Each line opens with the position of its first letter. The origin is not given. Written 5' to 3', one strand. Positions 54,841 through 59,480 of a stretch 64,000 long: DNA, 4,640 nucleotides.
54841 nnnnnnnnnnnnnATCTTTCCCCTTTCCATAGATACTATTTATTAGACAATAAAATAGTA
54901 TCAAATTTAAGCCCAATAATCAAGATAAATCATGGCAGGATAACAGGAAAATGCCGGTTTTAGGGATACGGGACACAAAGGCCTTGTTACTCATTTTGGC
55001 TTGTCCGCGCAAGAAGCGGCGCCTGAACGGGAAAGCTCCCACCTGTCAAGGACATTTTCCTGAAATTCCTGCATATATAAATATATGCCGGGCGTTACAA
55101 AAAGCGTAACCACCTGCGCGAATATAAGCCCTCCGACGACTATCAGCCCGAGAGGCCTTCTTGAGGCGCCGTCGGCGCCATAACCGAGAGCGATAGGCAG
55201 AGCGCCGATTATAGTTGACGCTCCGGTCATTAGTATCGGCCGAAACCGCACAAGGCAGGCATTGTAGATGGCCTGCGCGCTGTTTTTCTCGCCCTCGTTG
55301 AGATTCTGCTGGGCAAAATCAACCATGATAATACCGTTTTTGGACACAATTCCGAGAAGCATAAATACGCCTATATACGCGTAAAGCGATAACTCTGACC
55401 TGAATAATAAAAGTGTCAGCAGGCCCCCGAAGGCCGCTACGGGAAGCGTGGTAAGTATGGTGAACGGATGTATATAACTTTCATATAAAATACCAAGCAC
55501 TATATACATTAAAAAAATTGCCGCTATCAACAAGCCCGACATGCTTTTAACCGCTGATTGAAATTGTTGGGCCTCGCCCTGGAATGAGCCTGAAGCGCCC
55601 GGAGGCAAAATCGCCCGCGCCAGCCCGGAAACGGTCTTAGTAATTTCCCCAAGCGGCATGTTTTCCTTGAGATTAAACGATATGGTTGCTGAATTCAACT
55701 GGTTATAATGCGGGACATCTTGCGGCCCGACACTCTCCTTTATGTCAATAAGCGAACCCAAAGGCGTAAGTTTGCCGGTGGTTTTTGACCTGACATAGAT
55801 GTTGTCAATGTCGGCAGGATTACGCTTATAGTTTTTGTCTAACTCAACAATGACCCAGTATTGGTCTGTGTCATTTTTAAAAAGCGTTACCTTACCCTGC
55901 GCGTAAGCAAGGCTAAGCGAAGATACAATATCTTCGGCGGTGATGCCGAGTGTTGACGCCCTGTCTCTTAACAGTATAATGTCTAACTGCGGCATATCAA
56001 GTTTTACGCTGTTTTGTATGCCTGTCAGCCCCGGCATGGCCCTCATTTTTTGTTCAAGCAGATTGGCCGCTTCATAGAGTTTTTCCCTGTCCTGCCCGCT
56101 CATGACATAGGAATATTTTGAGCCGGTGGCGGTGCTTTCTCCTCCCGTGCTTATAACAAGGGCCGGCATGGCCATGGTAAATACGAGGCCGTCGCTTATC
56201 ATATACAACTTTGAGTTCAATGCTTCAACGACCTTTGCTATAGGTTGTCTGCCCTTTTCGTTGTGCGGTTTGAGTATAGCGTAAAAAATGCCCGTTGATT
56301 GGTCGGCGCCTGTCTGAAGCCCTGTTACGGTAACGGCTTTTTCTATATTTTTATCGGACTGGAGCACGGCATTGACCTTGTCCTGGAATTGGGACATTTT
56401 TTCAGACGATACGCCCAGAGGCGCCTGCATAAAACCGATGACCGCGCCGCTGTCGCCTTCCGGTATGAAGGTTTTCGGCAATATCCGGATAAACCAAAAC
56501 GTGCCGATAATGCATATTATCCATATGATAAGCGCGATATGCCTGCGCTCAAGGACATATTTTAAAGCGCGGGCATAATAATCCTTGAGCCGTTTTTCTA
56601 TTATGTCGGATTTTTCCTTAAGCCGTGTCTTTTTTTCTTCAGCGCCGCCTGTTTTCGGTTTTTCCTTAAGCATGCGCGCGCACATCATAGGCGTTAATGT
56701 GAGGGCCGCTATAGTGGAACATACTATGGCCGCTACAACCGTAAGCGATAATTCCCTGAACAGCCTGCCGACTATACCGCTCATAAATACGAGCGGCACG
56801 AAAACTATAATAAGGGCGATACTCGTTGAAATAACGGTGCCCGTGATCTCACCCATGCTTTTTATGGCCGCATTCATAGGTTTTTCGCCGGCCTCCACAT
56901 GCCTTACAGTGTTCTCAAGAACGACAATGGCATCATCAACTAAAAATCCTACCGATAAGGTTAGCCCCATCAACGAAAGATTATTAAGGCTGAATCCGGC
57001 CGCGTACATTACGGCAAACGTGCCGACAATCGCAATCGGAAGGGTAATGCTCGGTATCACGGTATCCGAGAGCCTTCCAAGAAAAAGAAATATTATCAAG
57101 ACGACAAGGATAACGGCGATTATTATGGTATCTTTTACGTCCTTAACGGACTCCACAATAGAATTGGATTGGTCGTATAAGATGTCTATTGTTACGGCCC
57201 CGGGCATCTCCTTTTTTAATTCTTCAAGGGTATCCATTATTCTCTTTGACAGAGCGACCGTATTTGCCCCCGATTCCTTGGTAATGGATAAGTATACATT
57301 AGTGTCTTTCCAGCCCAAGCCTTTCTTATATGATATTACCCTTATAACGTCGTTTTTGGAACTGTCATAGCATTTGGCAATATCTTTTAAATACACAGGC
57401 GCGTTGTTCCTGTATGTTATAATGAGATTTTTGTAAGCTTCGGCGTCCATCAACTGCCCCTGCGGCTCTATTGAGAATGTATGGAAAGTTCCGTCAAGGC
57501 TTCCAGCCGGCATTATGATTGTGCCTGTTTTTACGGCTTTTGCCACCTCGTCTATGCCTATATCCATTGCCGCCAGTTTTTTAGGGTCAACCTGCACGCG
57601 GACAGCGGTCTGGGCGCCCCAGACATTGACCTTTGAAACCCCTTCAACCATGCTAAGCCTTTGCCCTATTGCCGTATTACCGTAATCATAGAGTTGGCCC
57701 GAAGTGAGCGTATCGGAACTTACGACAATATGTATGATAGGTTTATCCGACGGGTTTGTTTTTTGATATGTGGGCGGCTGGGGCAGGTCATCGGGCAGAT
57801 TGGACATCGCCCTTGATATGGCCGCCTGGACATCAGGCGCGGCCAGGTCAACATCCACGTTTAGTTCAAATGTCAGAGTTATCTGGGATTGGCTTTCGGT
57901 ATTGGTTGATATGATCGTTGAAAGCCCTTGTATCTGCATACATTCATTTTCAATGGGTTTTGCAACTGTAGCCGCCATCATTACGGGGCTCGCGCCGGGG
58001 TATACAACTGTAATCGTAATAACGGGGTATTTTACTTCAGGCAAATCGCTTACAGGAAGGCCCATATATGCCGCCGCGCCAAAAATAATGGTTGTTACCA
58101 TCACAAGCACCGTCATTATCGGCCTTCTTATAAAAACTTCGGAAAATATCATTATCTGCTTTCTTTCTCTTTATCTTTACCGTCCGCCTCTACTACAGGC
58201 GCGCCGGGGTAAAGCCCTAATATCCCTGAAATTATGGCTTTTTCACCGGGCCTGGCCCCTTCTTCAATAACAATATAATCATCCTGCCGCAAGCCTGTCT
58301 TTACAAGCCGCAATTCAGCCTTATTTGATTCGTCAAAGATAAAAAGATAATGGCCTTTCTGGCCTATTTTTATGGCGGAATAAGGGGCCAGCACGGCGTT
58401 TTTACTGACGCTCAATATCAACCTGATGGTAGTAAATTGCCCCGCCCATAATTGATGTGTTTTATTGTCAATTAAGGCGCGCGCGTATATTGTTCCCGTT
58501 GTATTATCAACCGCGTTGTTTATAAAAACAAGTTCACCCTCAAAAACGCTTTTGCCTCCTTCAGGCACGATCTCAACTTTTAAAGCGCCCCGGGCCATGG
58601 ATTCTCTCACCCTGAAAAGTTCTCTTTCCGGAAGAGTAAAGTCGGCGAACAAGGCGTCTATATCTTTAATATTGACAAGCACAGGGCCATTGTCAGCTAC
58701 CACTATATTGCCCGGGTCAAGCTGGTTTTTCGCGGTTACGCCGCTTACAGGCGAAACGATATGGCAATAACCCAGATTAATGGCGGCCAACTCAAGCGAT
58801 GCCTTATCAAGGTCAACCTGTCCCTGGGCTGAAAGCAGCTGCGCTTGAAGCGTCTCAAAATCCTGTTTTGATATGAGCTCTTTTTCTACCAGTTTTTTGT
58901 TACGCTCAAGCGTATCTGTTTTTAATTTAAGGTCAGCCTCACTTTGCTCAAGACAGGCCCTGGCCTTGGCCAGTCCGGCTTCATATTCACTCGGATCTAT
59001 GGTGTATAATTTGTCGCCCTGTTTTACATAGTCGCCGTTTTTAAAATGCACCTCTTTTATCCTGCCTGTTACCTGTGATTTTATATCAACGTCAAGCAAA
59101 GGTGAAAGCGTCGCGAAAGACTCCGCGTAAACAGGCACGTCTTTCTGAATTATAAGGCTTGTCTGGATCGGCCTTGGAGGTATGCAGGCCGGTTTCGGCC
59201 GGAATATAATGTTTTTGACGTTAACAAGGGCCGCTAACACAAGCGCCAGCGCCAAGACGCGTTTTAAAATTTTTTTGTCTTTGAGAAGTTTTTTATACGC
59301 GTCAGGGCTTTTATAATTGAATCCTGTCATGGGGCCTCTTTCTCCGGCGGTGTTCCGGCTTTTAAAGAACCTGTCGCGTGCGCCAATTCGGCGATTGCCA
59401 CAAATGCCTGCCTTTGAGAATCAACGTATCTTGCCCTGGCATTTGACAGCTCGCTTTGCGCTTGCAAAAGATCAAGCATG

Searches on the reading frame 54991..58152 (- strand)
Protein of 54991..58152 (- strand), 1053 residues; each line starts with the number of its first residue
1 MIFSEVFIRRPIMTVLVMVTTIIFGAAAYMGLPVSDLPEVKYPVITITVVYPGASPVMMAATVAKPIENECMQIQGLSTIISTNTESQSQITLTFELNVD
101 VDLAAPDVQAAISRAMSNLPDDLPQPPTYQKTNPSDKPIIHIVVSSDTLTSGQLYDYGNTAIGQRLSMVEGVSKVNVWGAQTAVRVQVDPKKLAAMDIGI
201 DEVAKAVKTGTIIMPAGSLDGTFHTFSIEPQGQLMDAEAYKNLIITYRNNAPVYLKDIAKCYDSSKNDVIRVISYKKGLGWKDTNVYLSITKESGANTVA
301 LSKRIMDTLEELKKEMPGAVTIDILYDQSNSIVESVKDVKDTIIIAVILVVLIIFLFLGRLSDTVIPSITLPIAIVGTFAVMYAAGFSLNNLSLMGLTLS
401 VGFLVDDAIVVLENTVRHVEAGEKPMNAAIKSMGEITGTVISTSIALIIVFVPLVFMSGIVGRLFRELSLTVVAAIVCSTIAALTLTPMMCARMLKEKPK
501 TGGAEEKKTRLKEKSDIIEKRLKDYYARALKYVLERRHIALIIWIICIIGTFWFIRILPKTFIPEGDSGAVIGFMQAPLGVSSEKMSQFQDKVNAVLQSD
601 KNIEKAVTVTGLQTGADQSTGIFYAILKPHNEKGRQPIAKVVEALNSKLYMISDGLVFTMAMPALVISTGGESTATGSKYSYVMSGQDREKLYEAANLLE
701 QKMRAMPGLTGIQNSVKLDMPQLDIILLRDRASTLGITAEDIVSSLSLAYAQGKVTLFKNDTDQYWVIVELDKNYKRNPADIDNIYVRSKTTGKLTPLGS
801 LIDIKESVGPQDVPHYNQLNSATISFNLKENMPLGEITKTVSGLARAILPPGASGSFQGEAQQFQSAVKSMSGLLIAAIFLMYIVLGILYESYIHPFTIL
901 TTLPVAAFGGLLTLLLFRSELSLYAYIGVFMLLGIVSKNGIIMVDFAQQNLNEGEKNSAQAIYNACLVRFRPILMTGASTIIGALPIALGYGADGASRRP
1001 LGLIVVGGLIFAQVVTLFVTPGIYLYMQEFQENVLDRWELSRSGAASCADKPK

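Call 3: search_protein_families(library=pfam, proteins=[window:54991-58152:-], max_evalue=1)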
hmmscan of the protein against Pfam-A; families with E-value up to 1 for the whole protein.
window:54991-58152:- (1053 aa): 3 families
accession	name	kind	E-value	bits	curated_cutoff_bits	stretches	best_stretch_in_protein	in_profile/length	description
PF00873.25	ACR_tran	-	5.7e-285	948.4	28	1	3-1027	1-1020/1021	AcrB/AcrD/AcrF family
PF01484.22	Col_cuticle_N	-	0.068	13.7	23.5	1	1006-1036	4-34/50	Nematode cuticle collagen N-terminal domain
PF18828.6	LPD15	-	0.18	12.1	27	1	255-326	3-68/99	Large polyvalent-protein-associated domain 15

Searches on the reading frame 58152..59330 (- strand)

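Call 3: search_protein_families(library=pfam, proteins=[window:58152-59330:-], max_evalue=1)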
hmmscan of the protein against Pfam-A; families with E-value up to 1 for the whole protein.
window:58152-59330:- (392 aa): 6 families
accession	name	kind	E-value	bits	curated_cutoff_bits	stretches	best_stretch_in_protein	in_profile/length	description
PF16576.10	HlyD_D23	-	7.5e-15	55.2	30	1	82-299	21-213/214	Barrel-sandwich domain of CusB or HlyD membrane-fusion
PF13437.12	HlyD_3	-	3.9e-14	53.7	22.2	2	191-291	2-97/106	HlyD family secretion protein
PF13533.13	Biotin_lipoyl_2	-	7.5e-09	35.6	29.8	1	83-112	3-32/32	Biotin-lipoyl like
PF00364.28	Biotin_lipoyl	-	0.00014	22.1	22.1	1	81-111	43-73/73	Biotin-requiring enzyme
PF00358.26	PTS_EIIA_1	-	0.1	12.7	27.2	1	86-116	78-108/127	phosphoenolpyruvate-dependent sugar phosphotransferase system, EIIA 1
PF02321.23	OEP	-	0.12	12.6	22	1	120-186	116-182/187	Outer membrane efflux protein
